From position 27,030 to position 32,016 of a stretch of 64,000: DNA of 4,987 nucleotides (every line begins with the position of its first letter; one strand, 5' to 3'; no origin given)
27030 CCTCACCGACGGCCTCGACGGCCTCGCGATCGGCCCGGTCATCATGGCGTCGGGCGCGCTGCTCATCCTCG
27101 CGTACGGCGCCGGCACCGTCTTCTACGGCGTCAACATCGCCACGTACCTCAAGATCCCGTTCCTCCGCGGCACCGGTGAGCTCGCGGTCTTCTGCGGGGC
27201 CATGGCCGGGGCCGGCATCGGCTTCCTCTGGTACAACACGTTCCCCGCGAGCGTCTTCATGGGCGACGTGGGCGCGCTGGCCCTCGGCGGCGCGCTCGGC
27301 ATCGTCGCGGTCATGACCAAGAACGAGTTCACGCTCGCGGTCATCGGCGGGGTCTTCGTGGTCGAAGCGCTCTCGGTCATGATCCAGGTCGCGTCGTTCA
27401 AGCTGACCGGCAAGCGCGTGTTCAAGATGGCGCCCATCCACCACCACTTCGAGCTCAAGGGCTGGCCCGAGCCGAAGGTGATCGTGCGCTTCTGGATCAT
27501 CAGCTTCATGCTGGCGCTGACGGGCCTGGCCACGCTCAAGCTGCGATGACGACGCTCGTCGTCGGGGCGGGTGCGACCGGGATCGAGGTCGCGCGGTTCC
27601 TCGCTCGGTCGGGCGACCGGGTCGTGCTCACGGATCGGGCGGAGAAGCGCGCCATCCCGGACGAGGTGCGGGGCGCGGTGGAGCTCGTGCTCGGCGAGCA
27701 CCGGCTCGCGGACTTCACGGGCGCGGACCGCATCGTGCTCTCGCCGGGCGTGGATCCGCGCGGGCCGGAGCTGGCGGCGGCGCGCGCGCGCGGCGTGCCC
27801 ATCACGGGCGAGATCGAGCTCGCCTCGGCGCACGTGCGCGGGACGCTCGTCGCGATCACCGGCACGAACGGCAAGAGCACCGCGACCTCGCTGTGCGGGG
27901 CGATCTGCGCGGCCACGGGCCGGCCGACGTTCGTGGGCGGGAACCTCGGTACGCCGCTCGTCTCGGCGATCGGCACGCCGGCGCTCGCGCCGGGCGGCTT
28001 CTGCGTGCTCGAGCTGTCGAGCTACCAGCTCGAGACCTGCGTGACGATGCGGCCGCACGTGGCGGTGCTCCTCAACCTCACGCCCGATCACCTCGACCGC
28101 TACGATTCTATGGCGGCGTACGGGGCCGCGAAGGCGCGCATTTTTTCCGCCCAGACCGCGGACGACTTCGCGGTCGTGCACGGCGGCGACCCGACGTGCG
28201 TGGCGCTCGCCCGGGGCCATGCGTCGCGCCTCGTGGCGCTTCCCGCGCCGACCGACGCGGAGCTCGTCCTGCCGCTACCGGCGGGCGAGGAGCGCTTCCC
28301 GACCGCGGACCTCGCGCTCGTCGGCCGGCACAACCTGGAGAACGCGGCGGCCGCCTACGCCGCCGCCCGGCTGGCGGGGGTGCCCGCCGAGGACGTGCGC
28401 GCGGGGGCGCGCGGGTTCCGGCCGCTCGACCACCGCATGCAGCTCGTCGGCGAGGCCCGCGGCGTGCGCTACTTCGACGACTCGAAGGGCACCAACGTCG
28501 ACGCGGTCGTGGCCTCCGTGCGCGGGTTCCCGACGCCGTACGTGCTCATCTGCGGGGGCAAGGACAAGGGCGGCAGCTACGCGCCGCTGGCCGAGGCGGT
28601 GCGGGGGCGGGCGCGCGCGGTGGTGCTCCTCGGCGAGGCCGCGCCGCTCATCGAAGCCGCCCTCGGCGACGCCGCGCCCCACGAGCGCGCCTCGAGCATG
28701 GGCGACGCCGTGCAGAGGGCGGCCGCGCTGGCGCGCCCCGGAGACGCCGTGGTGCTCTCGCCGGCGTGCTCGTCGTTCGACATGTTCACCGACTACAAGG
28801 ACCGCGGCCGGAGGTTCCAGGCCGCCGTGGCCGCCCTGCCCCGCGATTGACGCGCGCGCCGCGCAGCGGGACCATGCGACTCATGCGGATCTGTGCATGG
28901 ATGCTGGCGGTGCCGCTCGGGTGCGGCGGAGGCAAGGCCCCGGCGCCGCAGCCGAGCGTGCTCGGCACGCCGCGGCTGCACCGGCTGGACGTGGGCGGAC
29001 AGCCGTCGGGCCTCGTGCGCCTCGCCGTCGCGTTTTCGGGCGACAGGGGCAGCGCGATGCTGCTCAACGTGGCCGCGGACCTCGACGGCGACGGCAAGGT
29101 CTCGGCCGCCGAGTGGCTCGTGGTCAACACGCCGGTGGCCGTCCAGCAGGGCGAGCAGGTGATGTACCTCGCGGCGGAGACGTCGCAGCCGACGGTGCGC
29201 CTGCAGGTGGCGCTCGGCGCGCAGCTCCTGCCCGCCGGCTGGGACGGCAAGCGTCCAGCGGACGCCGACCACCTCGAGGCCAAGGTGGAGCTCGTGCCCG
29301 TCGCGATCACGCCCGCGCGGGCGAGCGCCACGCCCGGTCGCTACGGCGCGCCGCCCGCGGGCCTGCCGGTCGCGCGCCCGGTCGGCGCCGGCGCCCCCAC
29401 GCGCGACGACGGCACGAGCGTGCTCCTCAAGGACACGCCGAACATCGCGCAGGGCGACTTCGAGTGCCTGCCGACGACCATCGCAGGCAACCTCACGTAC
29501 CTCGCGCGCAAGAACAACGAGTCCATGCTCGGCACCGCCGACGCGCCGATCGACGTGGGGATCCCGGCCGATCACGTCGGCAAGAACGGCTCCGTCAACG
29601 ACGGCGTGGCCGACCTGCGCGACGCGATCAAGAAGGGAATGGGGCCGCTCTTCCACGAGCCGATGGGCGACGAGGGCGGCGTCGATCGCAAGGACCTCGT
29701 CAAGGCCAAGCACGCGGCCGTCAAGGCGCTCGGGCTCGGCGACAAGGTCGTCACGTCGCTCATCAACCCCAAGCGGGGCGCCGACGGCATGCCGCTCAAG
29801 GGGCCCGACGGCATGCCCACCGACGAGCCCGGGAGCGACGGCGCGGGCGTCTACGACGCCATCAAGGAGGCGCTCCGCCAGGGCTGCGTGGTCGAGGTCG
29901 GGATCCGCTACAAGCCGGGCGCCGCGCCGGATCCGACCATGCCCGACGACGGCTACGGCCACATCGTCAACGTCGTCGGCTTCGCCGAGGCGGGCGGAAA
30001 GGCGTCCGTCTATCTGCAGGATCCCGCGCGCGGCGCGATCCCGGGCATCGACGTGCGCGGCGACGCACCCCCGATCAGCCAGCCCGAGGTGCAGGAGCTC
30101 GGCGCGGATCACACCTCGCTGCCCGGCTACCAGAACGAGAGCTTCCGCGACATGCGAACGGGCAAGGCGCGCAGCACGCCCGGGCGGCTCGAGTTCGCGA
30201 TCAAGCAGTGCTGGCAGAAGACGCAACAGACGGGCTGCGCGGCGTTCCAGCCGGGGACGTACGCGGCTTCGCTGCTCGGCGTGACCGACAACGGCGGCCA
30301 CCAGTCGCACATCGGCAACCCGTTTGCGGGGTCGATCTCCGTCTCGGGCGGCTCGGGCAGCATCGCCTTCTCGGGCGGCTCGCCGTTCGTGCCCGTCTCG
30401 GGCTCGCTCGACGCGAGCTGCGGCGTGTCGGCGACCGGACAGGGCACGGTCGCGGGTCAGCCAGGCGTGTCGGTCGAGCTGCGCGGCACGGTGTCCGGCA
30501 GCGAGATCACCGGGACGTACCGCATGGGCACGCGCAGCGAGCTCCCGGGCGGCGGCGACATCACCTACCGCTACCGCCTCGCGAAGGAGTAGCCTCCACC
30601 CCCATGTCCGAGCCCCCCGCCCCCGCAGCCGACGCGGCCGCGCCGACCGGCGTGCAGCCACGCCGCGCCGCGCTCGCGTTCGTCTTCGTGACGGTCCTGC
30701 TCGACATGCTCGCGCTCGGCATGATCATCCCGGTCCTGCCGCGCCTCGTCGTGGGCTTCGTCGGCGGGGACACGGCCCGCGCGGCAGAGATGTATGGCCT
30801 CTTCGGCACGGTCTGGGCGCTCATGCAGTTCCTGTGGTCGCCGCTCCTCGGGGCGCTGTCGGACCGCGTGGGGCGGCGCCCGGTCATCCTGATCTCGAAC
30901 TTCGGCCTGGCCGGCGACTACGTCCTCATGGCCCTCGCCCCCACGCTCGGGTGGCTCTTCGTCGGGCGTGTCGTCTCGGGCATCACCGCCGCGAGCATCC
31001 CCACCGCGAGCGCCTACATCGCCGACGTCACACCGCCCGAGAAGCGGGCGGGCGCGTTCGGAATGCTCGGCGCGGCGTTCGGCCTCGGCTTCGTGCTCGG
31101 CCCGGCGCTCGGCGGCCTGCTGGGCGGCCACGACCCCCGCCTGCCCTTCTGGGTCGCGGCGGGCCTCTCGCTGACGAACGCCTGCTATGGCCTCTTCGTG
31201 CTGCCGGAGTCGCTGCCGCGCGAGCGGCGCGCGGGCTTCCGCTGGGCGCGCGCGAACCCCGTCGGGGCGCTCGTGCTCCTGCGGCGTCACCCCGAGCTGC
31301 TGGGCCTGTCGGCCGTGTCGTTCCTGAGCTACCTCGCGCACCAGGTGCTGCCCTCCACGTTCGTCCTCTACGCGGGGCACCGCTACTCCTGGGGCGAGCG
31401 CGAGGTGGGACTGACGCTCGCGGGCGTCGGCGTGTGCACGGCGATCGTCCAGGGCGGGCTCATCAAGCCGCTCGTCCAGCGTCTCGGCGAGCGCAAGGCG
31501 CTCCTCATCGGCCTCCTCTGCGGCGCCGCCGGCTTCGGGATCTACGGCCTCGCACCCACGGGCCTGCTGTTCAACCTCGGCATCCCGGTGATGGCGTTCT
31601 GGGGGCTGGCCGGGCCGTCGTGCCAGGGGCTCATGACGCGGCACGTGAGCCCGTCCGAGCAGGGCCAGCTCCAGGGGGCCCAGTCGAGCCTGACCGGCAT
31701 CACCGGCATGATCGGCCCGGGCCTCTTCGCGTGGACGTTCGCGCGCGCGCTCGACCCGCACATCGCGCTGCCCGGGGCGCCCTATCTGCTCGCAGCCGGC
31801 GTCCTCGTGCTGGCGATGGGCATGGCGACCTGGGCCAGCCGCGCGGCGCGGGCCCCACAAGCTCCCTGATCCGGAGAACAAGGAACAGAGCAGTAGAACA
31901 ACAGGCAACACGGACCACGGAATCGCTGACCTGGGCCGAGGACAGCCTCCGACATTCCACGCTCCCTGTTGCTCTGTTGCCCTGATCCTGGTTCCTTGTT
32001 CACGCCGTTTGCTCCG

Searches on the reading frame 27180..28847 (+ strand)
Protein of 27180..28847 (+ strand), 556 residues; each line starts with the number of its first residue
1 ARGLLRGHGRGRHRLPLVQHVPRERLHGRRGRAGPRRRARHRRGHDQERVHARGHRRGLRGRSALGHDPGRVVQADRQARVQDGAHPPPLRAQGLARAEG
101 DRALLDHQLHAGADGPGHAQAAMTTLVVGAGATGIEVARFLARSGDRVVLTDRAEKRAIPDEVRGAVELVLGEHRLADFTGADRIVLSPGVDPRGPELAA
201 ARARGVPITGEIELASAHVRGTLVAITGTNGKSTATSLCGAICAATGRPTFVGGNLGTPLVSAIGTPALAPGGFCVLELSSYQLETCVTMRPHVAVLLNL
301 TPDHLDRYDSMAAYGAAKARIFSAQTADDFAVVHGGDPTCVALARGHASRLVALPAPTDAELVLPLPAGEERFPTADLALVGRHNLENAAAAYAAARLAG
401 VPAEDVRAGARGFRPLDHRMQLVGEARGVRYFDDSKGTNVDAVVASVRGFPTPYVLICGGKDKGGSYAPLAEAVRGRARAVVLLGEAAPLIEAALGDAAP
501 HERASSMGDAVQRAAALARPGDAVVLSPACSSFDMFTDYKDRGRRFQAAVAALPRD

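Call 51: search_protein_families(library=pfam, max_evalue=0.00001, proteins=[window:27180-28847:+])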
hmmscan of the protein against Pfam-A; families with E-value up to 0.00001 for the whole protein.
window:27180-28847:+ (556 aa): 3 families
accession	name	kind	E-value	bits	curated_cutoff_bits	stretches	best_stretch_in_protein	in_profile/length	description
PF08245.18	Mur_ligase_M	-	3e-25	89.8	24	1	226-396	1-200/200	Mur ligase middle domain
PF21799.2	MurD-like_N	-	1.7e-16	60.7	27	1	125-210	3-88/88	Mur ligase MurD-like, N-terminal domain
PF02875.26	Mur_ligase_C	-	1.2e-14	55.7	28.4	1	418-530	1-127/127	Mur ligase, glutamate ligase domain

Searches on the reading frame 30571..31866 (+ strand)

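Call 51: search_protein_families(library=pfam, max_evalue=0.00001, proteins=[window:30571-31866:+])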
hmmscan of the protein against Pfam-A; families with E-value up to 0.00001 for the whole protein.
window:30571-31866:+ (432 aa): 4 families
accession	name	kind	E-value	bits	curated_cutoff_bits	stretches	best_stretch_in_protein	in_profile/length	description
PF07690.21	MFS_1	-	4.3e-53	180.9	33.4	2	38-383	1-347/347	Major Facilitator Superfamily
PF00083.30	Sugar_tr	-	2.9e-12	46.7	22.3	1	77-214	50-194/452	Sugar (and other) transporter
PF12832.13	MFS_1_like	-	6.8e-08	32.4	25.2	0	236-382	207-354/373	MFS_1 like family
PF03825.22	Nuc_H_symport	-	9.2e-07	28.6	25.9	1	164-337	128-304/400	Nucleoside H+ symporter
